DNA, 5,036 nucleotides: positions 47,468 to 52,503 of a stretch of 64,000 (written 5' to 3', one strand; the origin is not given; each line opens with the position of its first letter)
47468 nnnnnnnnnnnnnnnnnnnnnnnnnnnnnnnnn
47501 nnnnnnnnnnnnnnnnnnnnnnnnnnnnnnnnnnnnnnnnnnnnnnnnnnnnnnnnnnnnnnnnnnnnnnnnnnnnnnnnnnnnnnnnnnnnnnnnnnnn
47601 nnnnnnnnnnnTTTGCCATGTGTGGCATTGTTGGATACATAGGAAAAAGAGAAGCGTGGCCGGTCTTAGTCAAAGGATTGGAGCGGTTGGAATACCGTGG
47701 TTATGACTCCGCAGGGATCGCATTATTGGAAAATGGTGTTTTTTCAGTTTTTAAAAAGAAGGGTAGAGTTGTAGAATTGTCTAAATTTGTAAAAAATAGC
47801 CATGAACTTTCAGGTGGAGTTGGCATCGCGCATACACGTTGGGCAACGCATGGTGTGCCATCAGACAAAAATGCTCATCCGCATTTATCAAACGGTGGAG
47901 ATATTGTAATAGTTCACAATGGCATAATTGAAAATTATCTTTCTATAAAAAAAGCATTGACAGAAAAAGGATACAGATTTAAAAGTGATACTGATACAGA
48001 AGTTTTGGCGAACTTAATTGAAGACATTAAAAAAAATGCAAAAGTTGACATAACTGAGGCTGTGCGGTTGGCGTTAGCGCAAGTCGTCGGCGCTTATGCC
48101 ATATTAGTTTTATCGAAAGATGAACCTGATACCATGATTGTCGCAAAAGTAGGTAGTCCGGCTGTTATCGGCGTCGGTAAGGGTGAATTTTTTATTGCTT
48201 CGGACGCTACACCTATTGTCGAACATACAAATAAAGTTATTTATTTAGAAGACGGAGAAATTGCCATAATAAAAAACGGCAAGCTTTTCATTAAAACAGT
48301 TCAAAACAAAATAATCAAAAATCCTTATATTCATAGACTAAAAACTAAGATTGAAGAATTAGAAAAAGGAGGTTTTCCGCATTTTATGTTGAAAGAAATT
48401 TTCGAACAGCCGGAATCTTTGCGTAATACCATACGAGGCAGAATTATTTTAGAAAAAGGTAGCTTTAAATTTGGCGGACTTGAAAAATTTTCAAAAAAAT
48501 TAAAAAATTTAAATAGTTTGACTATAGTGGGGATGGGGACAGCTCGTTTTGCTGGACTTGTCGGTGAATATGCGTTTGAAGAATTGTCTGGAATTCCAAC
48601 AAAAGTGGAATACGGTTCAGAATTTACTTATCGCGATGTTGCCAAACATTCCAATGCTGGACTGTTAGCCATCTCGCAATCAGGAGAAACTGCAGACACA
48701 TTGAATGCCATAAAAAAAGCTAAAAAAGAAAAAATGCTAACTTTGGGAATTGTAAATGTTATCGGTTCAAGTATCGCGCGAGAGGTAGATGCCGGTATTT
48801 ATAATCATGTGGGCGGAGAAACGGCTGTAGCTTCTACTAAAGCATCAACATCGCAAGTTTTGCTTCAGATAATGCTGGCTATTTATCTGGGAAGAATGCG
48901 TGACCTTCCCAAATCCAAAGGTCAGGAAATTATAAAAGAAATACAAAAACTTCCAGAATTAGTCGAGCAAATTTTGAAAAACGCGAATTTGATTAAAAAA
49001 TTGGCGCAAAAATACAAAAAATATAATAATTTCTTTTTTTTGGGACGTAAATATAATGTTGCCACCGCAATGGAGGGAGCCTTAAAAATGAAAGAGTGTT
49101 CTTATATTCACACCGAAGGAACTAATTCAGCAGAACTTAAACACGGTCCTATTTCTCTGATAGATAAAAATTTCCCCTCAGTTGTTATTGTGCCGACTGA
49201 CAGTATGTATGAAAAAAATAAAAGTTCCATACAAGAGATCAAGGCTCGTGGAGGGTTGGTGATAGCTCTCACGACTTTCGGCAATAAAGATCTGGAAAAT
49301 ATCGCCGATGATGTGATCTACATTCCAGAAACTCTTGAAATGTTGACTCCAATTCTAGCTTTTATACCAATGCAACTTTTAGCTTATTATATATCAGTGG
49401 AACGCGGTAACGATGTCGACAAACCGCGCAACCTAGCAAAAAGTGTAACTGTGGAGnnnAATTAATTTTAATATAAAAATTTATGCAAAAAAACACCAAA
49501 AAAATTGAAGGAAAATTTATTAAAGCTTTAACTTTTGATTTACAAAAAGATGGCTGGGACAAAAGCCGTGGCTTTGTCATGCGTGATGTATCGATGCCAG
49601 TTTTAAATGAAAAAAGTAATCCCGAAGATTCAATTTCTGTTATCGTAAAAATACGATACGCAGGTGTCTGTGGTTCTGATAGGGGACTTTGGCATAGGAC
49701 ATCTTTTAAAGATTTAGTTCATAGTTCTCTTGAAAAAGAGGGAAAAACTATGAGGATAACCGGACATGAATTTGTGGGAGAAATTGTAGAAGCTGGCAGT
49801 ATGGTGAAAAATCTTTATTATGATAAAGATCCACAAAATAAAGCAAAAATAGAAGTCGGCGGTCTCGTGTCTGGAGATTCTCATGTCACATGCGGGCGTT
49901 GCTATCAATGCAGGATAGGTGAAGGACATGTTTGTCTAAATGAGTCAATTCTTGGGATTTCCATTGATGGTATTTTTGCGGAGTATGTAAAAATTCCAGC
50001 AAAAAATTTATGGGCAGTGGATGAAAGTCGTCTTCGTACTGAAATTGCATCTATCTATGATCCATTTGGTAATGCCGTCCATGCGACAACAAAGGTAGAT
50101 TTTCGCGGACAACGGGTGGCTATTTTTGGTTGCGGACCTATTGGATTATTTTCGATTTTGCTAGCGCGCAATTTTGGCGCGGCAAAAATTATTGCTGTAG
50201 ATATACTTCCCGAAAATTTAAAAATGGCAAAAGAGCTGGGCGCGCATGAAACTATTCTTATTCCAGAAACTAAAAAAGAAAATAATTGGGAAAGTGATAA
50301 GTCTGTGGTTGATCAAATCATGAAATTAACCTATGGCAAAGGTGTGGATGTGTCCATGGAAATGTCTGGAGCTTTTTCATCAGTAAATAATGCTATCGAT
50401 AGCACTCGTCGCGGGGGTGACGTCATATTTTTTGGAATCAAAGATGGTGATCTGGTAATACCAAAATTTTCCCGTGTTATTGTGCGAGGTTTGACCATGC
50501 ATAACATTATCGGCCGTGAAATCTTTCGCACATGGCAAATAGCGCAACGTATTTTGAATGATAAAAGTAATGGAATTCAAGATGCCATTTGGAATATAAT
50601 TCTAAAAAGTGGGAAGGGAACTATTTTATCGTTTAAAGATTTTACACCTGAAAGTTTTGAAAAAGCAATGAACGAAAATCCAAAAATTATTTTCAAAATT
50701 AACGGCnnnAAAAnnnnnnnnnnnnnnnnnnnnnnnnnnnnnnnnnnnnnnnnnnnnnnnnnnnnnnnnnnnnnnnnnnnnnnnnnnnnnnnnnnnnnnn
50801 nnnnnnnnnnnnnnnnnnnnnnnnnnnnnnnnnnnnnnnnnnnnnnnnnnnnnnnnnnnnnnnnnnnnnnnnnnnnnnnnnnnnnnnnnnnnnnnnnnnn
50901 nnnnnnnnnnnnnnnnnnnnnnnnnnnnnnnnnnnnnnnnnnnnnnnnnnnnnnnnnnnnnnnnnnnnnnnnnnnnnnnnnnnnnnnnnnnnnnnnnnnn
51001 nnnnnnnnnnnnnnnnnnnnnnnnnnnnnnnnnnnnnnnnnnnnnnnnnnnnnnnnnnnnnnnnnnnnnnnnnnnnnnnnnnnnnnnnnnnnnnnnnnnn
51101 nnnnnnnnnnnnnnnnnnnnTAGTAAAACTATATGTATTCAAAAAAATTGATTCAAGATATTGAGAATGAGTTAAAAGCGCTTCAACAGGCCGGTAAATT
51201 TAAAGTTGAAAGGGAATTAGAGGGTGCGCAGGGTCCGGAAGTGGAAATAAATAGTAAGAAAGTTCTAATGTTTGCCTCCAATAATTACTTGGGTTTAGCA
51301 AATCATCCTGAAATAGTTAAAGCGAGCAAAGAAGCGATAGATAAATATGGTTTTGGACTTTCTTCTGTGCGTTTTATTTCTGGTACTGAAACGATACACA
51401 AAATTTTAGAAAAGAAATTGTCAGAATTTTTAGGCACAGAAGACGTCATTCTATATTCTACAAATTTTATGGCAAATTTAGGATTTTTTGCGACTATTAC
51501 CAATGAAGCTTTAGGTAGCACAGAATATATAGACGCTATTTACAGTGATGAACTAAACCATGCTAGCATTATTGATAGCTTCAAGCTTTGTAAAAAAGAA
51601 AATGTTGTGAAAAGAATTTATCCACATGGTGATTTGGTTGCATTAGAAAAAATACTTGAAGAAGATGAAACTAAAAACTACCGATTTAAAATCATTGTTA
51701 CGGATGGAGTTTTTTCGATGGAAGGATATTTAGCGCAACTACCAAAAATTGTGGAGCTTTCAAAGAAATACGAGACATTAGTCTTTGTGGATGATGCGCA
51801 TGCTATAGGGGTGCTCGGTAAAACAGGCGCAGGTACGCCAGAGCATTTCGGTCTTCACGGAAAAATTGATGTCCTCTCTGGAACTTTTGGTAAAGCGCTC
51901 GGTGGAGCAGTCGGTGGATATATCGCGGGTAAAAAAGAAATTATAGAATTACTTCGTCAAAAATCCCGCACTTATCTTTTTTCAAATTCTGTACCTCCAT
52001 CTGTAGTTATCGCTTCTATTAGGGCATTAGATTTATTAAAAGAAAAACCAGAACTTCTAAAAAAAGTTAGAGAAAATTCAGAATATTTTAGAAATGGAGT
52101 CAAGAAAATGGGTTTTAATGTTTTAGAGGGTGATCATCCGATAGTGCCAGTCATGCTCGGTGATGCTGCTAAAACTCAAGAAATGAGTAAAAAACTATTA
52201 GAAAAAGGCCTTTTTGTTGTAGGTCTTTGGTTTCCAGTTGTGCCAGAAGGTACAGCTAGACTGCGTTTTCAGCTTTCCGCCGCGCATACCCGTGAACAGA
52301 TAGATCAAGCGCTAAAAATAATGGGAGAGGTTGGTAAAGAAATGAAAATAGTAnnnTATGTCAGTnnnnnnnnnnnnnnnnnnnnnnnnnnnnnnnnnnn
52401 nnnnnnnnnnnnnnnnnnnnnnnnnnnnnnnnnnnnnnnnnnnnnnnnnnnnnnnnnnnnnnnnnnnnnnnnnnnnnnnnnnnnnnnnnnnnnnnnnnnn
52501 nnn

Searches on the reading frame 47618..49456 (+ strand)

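Call 60: search_protein_families(library=pfam, proteins=[window:47618-49456:+], max_evalue=0.001)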
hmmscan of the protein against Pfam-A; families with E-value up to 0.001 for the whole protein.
window:47618-49456:+ (613 aa): 4 families
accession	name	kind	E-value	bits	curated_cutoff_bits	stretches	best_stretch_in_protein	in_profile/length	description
PF01380.27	SIS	-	1e-38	132.6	25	2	295-421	2-129/131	SIS domain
PF13522.11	GATase_6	-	3.9e-20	72.6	27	1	65-195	9-129/130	Glutamine amidotransferase domain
PF13537.11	GATase_7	-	1.5e-13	51.2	25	1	74-196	3-117/123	Glutamine amidotransferase domain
PF13230.11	GATase_4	-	9.9e-07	28.4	23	1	30-147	34-154/272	Glutamine amidotransferases class-II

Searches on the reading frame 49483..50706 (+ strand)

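Call 60: search_protein_families(library=pfam, proteins=[window:49483-50706:+], max_evalue=0.001)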
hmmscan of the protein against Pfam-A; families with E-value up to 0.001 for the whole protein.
window:49483-50706:+ (408 aa): 2 families
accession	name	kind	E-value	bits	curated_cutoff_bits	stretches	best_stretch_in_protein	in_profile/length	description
PF00107.32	ADH_zinc_N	-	4e-24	85.4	31.8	1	219-352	1-121/129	Zinc-binding dehydrogenase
PF08240.17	ADH_N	-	6e-17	62.2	23.5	1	52-179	4-102/104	Alcohol dehydrogenase GroES-like domain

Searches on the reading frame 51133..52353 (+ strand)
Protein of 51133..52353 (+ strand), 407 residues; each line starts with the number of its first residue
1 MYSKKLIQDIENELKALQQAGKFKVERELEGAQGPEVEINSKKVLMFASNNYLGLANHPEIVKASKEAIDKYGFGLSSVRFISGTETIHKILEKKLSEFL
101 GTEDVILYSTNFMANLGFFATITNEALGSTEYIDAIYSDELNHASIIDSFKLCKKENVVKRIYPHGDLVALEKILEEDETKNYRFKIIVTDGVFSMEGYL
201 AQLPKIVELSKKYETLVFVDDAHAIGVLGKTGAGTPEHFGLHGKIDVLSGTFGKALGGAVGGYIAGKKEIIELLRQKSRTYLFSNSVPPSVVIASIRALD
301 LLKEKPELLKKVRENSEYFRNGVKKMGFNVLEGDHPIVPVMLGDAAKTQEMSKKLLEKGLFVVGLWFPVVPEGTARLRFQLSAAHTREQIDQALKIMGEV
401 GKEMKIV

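Call 60: search_protein_families(library=pfam, proteins=[window:51133-52353:+], max_evalue=0.001)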
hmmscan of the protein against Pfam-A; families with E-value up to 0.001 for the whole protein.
window:51133-52353:+ (407 aa): 1 family
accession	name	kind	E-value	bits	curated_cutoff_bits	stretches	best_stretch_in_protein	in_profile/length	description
PF00155.27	Aminotran_1_2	-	1.1e-53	183.1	19.7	1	43-395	2-359/361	Aminotransferase class I and II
